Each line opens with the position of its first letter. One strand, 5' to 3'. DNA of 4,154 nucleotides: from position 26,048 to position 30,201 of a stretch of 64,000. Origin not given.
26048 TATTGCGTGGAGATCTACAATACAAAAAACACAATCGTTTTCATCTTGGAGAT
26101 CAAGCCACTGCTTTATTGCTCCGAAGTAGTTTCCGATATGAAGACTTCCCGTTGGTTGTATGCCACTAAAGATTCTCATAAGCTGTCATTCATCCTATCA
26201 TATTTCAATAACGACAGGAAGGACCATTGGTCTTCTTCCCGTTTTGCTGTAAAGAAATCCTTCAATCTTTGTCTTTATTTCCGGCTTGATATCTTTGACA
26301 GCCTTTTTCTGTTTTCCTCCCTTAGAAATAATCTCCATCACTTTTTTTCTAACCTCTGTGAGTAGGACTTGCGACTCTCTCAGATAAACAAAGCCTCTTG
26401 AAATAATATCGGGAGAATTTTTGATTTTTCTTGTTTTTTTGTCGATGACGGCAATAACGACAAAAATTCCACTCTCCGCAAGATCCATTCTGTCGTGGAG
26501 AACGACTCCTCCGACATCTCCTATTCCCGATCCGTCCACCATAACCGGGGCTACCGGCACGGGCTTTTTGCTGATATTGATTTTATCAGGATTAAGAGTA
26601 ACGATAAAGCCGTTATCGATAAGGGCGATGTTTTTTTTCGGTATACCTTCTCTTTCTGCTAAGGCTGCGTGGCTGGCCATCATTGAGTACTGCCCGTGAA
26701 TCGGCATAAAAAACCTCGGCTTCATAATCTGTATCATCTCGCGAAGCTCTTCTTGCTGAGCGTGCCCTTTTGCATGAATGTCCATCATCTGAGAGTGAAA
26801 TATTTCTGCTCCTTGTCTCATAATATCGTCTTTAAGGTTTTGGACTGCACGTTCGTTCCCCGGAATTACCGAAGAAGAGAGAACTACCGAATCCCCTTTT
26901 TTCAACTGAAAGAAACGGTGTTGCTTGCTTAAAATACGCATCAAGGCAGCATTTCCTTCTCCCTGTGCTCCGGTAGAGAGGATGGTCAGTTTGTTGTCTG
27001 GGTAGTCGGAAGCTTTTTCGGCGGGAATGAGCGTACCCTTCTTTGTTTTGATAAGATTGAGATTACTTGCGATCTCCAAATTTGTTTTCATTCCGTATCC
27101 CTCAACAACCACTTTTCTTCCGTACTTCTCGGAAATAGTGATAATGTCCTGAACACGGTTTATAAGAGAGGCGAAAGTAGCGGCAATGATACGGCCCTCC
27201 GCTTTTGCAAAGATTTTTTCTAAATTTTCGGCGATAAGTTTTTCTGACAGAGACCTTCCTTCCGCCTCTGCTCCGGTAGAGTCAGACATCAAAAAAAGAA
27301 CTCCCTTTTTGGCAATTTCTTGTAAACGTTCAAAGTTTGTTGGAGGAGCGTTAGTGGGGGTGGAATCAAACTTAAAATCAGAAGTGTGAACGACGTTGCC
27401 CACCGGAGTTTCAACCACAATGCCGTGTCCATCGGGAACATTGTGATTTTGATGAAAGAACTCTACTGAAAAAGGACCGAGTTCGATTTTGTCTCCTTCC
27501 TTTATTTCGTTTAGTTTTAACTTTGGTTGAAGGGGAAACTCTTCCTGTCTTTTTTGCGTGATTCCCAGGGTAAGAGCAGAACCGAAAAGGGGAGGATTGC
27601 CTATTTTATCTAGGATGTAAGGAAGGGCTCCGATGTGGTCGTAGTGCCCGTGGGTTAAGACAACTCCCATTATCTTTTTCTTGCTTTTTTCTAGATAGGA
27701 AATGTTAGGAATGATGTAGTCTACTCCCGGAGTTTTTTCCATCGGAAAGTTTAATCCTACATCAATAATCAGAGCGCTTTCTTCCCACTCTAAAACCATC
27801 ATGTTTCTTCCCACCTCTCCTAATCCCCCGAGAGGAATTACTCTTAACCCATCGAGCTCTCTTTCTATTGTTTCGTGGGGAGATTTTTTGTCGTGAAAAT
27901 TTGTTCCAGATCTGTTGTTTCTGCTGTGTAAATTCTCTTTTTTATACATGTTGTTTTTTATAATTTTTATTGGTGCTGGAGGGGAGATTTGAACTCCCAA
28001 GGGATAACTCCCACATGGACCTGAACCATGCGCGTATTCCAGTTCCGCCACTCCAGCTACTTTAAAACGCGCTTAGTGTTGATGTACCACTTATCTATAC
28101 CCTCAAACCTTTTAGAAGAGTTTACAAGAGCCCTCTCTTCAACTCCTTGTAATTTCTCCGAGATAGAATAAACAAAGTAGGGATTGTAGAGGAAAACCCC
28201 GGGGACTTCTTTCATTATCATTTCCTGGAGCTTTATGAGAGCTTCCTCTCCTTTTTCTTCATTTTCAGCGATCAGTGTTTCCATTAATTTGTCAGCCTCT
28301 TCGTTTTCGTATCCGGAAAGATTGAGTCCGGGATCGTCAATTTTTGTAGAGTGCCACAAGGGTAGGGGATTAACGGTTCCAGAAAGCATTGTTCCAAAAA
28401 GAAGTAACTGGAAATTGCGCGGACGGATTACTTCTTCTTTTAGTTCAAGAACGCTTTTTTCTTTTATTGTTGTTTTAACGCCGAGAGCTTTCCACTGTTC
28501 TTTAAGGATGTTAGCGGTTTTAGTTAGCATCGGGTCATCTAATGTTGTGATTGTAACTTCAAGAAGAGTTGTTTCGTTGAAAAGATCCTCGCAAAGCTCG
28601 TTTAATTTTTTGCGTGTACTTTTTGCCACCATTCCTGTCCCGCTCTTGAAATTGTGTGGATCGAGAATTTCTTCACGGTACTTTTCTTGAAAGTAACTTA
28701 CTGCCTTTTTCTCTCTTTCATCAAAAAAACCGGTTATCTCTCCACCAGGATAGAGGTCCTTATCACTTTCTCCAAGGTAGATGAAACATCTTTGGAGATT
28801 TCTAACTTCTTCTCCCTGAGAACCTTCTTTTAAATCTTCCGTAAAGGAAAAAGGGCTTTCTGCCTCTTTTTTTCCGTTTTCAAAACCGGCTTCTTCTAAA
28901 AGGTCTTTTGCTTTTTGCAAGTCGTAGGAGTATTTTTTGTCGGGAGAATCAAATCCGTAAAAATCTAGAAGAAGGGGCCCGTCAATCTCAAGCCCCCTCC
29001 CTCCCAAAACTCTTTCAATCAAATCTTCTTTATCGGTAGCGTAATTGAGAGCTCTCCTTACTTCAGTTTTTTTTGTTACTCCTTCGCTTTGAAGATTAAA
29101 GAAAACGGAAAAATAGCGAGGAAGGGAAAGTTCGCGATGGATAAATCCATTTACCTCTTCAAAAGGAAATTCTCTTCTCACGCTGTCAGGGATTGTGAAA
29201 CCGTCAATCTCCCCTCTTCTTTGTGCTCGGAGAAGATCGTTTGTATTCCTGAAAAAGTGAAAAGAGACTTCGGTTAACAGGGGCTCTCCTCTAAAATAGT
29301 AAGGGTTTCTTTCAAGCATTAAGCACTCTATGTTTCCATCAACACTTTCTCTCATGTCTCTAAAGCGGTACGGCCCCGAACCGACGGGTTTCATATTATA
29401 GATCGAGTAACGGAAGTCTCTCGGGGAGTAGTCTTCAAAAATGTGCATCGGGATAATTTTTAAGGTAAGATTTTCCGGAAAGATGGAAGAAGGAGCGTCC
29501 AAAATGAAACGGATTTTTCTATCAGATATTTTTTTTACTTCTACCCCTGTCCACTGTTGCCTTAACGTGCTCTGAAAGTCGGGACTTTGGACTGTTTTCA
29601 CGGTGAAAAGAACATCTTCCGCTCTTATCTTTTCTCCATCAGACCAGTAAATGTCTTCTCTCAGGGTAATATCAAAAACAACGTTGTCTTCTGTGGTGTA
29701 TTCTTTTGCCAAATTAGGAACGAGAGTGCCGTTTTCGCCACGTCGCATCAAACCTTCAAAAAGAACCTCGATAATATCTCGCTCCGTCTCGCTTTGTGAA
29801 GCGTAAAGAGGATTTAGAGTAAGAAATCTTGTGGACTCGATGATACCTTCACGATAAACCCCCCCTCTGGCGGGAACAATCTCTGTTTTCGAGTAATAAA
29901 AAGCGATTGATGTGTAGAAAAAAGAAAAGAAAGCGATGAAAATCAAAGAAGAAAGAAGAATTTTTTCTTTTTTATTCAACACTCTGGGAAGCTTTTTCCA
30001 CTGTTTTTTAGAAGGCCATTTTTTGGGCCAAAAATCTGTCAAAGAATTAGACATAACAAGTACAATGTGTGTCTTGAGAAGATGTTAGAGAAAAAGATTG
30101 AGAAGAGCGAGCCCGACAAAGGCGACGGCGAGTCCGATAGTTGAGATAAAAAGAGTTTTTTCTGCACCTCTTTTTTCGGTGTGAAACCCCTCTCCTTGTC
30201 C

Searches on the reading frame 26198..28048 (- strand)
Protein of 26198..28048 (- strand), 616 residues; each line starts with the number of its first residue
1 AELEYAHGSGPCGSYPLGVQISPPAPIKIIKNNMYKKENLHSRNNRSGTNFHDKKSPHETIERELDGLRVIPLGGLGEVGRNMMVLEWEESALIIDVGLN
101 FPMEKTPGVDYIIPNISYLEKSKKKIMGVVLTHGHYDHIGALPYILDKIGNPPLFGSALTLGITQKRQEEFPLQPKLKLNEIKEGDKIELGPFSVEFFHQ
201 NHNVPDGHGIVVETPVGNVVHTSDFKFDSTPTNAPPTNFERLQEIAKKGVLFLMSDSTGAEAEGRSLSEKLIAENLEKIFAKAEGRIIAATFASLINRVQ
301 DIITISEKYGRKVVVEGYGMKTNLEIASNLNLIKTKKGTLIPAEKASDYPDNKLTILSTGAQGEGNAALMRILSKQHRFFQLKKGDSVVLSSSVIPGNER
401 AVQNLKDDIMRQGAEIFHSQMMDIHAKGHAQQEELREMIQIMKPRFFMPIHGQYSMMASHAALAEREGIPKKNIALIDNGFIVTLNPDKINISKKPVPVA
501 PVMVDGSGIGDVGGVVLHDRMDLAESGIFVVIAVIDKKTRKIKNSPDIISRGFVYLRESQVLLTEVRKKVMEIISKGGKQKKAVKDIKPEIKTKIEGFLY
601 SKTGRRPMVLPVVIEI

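Call 60: search_protein_families(library=pfam, proteins=[window:26198-28048:-], max_evalue=0.00001)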
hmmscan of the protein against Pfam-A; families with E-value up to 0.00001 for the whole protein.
window:26198-28048:- (616 aa): 5 families
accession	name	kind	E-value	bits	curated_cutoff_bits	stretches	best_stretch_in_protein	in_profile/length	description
PF22505.1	RNase_J_b_CASP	-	9.3e-40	135.8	27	1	284-406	1-123/126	Ribonuclease J, beta-CASP domain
PF17770.6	RNase_J_C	-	8.1e-27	94.6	23.8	1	516-616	1-102/102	Ribonuclease J C-terminal domain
PF00753.33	Lactamase_B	-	1e-13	52.1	22.7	1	77-236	2-161/196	Metallo-beta-lactamase superfamily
PF07521.17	RMMBL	-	9.7e-13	48.4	21.6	1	424-470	11-59/63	Zn-dependent metallo-hydrolase RNA specificity domain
PF12706.13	Lactamase_B_2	-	9.3e-12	45.4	27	1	121-226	26-144/200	Beta-lactamase superfamily domain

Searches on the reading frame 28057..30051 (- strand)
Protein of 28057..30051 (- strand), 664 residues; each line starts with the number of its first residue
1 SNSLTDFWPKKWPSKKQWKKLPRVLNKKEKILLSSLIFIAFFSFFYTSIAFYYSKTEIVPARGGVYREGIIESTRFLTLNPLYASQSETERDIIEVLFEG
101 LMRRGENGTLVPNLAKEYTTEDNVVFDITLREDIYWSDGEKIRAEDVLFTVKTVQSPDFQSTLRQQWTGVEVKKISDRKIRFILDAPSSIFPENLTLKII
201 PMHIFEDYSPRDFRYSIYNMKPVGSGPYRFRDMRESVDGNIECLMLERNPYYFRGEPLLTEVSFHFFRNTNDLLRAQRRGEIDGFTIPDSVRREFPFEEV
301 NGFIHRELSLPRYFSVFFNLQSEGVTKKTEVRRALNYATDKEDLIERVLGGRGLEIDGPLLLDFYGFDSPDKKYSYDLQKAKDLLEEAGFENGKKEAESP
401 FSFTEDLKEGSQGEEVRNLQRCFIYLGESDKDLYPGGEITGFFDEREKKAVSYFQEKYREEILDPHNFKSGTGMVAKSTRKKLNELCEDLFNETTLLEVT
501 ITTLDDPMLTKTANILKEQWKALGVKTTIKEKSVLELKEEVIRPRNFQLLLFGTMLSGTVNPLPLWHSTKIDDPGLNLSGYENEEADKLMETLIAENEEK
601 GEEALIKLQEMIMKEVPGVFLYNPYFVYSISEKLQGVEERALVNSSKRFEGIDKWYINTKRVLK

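Call 60: search_protein_families(library=pfam, proteins=[window:28057-30051:-], max_evalue=0.00001)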
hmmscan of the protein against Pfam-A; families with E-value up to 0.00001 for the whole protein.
window:28057-30051:- (664 aa): 1 family
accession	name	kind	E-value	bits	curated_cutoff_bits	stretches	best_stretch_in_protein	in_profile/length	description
PF00496.27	SBP_bac_5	-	9.6e-59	199.8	32.4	1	109-398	1-286/368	Bacterial extracellular solute-binding proteins, family 5 Middle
